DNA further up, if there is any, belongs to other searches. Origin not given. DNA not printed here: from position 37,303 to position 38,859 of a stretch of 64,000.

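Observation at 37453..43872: Redox gene cluster: unknown 418-aa protein, Fe-ADH, tungsten-type AOR, D-2-hydroxyacid dehydrogenase and a LarA-like protein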

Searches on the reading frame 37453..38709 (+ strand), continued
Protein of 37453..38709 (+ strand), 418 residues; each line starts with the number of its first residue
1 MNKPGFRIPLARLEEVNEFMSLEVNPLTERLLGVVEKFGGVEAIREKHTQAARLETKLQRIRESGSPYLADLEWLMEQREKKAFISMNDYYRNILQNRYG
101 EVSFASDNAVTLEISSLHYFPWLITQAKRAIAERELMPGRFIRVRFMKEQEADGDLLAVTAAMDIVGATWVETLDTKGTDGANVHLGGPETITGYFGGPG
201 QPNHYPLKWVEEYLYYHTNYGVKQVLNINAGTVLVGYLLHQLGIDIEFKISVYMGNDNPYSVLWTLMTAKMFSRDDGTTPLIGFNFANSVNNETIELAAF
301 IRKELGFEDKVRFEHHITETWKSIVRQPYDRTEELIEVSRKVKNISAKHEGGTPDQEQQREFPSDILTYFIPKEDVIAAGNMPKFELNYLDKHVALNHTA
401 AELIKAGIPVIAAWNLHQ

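Call 77: find_encoding_contigs(protein=P0016, flank=9000, max_places=2)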
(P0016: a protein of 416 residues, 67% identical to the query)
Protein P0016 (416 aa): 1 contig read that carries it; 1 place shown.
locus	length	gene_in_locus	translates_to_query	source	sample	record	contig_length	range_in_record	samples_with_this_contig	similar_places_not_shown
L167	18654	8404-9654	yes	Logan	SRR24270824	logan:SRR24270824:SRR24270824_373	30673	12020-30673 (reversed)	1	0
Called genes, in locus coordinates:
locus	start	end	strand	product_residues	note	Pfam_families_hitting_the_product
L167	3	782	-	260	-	?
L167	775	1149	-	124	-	PF00392:GntR, PF02082:Rrf2 (weak), PF13730:HTH_36 (weak)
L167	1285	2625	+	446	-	PF04060:FeS, PF03599:CdhD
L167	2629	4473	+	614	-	PF00111:Fer2 (weak), PF13510:Fer2_4 (faint), PF17650:RACo_linker, PF17651:Raco_middle, PF14574:RACo_C_ter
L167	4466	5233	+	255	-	PF01656:CbiA, PF01935:DUF87 (weak), PF13614:AAA_31 (weak)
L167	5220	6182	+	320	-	PF03599:CdhD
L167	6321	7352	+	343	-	-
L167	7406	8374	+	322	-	PF00850:Hist_deacetyl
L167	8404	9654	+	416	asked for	-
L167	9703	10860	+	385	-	PF00465:Fe-ADH, PF25137:ADH_Fe_C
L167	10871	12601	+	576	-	PF02730:AFOR_N, PF01314:AFOR_C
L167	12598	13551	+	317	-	PF00389:2-Hacid_dh, PF02826:2-Hacid_dh_C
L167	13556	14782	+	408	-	PF04015:DUF362 (weak)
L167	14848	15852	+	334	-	PF07885:Ion_trans_2, PF02254:TrkA_N, PF02080:TrkA_C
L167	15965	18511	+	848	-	PF07603:Lcl_C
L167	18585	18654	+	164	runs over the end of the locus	-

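Call 78: find_encoding_contigs(protein=P0009, flank=9000, max_places=2)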
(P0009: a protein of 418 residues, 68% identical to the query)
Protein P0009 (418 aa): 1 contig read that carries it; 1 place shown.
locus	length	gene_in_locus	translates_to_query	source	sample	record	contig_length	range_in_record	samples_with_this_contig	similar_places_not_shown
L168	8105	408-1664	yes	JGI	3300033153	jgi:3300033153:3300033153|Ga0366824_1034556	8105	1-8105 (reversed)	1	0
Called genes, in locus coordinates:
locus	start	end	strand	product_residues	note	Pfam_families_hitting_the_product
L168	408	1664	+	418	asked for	-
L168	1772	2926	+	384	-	PF00465:Fe-ADH, PF13685:Fe-ADH_2, PF25137:ADH_Fe_C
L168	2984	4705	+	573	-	PF02730:AFOR_N, PF01314:AFOR_C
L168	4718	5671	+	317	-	PF00389:2-Hacid_dh, PF02826:2-Hacid_dh_C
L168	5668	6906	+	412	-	-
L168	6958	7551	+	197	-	-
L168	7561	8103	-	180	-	?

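Call 87: search_protein_families(library=pfam, alignment_id=A3, max_evalue=0.00001)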
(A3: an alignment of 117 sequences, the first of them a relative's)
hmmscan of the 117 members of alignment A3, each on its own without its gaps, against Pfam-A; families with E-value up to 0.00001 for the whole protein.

A. member 1, L001:6780-7748:+ (323 aa): 1 family
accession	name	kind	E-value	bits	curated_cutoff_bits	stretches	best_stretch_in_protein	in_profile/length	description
PF01037.27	AsnC_trans_reg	-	6.1e-11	42.5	25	1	234-304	4-73/73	Lrp/AsnC ligand binding domain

B. families by the number of members that match (of 117 scanned): 166 families (the first 25 are shown)
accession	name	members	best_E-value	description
PF01656.29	CbiA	4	2.6e-19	CobQ/CobB/MinD/ParA nucleotide binding domain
PF02374.21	ArsA_ATPase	4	5.9e-12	Anion-transporting ATPase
PF13614.12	AAA_31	4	2.1e-11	AAA domain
PF00142.24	Fer4_NifH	4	2.5e-07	4Fe-4S iron sulfur cluster binding proteins, NifH/frxC family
PF00005.33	ABC_tran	3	1.2e-46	ABC transporter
PF00989.32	PAS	3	1.5e-32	PAS fold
PF13426.13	PAS_9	3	1.3e-30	PAS domain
PF13304.12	AAA_21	3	1.4e-24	AAA domain, putative AbiEii toxin, Type IV TA system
PF08448.16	PAS_4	3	1e-20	PAS fold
PF10609.15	ParA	3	3e-09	NUBPL iron-transfer P-loop NTPase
PF01212.27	Beta_elim_lyase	2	1.5e-108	Beta-eliminating lyase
PF00120.29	Gln-synt_C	2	1.8e-101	Glutamine synthetase, catalytic domain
PF00501.34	AMP-binding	2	1.6e-97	AMP-binding enzyme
PF00291.31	PALP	2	1.8e-60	Pyridoxal-phosphate dependent enzyme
PF01636.29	APH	2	3.2e-48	Phosphotransferase enzyme family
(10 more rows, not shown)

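Call 105: search_solved_structures(query=L028:1850-3328:-, max_evalue=1e-20, show_alignments=1)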
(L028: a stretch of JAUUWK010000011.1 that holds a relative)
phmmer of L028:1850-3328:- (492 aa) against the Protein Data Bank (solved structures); distinct sequences matched with E-value up to 1e-20: 125 (the best 60 are shown).
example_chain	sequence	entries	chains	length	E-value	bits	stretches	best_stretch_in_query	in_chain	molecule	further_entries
2yxg_A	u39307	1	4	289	4e-57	197.4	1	5-284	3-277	Dihydrodipicolinate synthase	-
3pud_A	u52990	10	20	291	5.7e-50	173.8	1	6-293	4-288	Dihydrodipicolinate synthase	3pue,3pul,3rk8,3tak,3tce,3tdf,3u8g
4i7u_A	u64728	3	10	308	7.1e-50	173.5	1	6-275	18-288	Dihydrodipicolinate synthase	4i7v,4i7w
2ehh_A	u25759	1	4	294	2.3e-48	168.5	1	6-287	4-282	Dihydrodipicolinate synthase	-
3a5f_A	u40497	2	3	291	1.2e-47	166.2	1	3-281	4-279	Dihydrodipicolinate synthase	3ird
2vc6_A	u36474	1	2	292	6.7e-47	163.7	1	5-273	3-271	DIHYDRODIPICOLINATE SYNTHASE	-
6p90_A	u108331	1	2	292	8.4e-46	160.1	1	7-274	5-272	4-hydroxy-tetrahydrodipicolinate synthase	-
6xgs_A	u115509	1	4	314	1.3e-45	159.5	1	6-271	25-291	4-hydroxy-tetrahydrodipicolinate synthase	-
3pb0_A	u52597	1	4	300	1.8e-45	159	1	5-282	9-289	Dihydrodipicolinate synthase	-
3hij_A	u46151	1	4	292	1.9e-45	158.9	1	7-282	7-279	Dihydrodipicolinate synthase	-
3qze_A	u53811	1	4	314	1.9e-45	158.9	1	7-274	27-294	Dihydrodipicolinate synthase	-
1xky_A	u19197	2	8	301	2.2e-45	158.7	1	7-282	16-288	dihydrodipicolinate synthase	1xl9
3noe_A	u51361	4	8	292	2.4e-45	158.6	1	7-273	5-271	Dihydrodipicolinate synthase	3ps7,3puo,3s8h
1o5k_A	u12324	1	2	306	2.6e-45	158.4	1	5-282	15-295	4-hydroxy-tetrahydrodipicolinate synthase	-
3si9_A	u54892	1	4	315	4.3e-45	157.7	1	6-224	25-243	Dihydrodipicolinate synthase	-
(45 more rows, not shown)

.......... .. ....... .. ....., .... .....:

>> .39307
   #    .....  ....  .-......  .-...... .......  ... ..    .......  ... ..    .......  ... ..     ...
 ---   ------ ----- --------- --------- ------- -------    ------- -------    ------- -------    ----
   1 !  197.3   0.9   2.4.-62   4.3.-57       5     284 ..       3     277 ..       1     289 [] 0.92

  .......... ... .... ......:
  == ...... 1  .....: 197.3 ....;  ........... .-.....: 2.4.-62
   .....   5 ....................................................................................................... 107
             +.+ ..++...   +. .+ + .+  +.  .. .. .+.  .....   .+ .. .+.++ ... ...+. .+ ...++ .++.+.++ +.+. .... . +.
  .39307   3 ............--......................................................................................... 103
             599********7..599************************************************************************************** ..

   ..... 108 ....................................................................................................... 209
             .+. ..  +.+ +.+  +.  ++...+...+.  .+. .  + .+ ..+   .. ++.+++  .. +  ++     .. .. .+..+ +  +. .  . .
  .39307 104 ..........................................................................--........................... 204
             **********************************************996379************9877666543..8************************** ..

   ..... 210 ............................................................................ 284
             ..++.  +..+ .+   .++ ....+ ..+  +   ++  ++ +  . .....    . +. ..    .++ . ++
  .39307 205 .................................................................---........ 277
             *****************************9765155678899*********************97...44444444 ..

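Call 111: search_protein_families(library=pfam, proteins=[L010:2471-4318:+, L010:4399-5247:+, L010:5415-6761:+, L010:6761-7972:+, L020:982-2415:+, L020:2408-3583:+, L110:271-1425:+, L061:3353-4819:+, L091:4060-5946:-, L068:6627-7760:-], max_evalue=0.0001)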
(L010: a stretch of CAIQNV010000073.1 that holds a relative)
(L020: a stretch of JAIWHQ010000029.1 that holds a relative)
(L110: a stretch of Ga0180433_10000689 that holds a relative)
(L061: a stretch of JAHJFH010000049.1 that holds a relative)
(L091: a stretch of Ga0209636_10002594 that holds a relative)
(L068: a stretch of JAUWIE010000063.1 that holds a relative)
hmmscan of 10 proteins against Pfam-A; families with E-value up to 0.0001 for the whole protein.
L010:2471-4318:+ (616 aa): 2 families
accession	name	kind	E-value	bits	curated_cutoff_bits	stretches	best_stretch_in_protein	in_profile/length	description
PF00884.28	Sulfatase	-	5.4e-36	124.9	25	1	255-531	2-301/301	Sulfatase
PF11893.13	DUF3413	-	8.6e-17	61.6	27.1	1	21-246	17-247/248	Domain of unknown function (DUF3413)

L010:4399-5247:+ (283 aa): 2 families
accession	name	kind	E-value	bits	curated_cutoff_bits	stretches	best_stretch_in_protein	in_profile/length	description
PF18014.7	Acetyltransf_18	-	2.2e-29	102.1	22.7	1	154-276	2-124/124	Acetyltransferase (GNAT) domain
PF00583.31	Acetyltransf_1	-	1.1e-11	45.4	20.7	1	26-100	14-91/116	Acetyltransferase (GNAT) family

L010:5415-6761:+ (449 aa): 3 families
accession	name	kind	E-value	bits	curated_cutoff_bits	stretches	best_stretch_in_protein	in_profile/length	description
PF00291.31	PALP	-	1.8e-22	80.5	35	1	85-390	14-289/295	Pyridoxal-phosphate dependent enzyme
PF14821.11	Thr_synth_N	-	2e-19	69.9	25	1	4-81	1-79/79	Threonine synthase N terminus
PF24857.1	THR4_C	-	4e-05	24.1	27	1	371-435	2-72/85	Threonine synthase, C-terminal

L010:6761-7972:+ (404 aa): 2 families
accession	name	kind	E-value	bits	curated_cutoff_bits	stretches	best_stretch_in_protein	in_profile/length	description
PF10143.14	PhosphMutase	-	1.3e-45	155.7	21.5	1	37-205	1-170/170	2,3-bisphosphoglycerate-independent phosphoglycerate mutase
PF01676.23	Metalloenzyme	-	1.6e-44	152.8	24.3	1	1-390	1-241/252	Metalloenzyme superfamily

L020:982-2415:+ (478 aa): 3 families
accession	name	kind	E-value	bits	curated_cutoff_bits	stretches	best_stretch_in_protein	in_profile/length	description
PF02518.31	HATPase_c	-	7e-28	97.7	26.4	1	259-369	2-110/111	Histidine kinase-, DNA gyrase B-, and HSP90-like ATPase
PF00512.31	HisKA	-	2.9e-18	66.1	26.9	1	145-212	1-65/66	His Kinase A (phospho-acceptor) domain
PF00672.30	HAMP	-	1.7e-11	44.7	25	1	83-129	2-48/53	HAMP domain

L020:2408-3583:+ (392 aa): 5 families
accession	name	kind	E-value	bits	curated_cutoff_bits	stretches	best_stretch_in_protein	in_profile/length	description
PF13426.13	PAS_9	-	4.7e-23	81.9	27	1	136-238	2-102/103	PAS domain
PF00989.32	PAS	-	2.1e-17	63.6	22.6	1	126-237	2-113/113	PAS fold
PF08447.18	PAS_3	-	4.8e-16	59.3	25.6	1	148-233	2-88/89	PAS fold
PF08448.16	PAS_4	-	1.2e-10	42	23.1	1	132-238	2-106/110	PAS fold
PF00672.30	HAMP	-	1.6e-05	25.5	25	1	50-99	3-52/53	HAMP domain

L110:271-1425:+ (385 aa): 7 families
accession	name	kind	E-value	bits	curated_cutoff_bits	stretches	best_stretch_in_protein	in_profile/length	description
PF13426.13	PAS_9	-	3.5e-23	82.3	27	2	136-240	2-103/103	PAS domain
PF00989.32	PAS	-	6.4e-19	68.5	22.6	1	126-237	2-112/113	PAS fold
PF08447.18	PAS_3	-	4.7e-14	52.8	25.6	1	149-235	3-89/89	PAS fold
PF08448.16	PAS_4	-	3e-07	31.1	23.1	0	133-241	3-108/110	PAS fold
PF00672.30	HAMP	-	1.7e-06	28.7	25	1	49-98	2-51/53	HAMP domain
PF13188.13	PAS_8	-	1.1e-05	25.5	21.8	0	289-331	11-54/65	PAS domain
PF14598.12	PAS_11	-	2.4e-05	24.7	25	0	157-224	24-89/109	PAS domain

L061:3353-4819:+ (489 aa): 0 families

L091:4060-5946:- (629 aa): 2 families
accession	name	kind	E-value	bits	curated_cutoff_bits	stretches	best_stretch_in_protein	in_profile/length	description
PF01364.23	Peptidase_C25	-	3.7e-45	155.2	23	1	202-625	2-374/374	Peptidase family C25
PF08126.16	Propeptide_C25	-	9.9e-08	31.8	22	1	42-196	34-183/205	Propeptide_C25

L068:6627-7760:- (378 aa): 1 family
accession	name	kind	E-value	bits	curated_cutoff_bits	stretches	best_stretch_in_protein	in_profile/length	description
PF04326.19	SLFN_AlbA_2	-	4.6e-20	72.8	25.3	1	231-362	1-117/118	Schlafen, AlbA_2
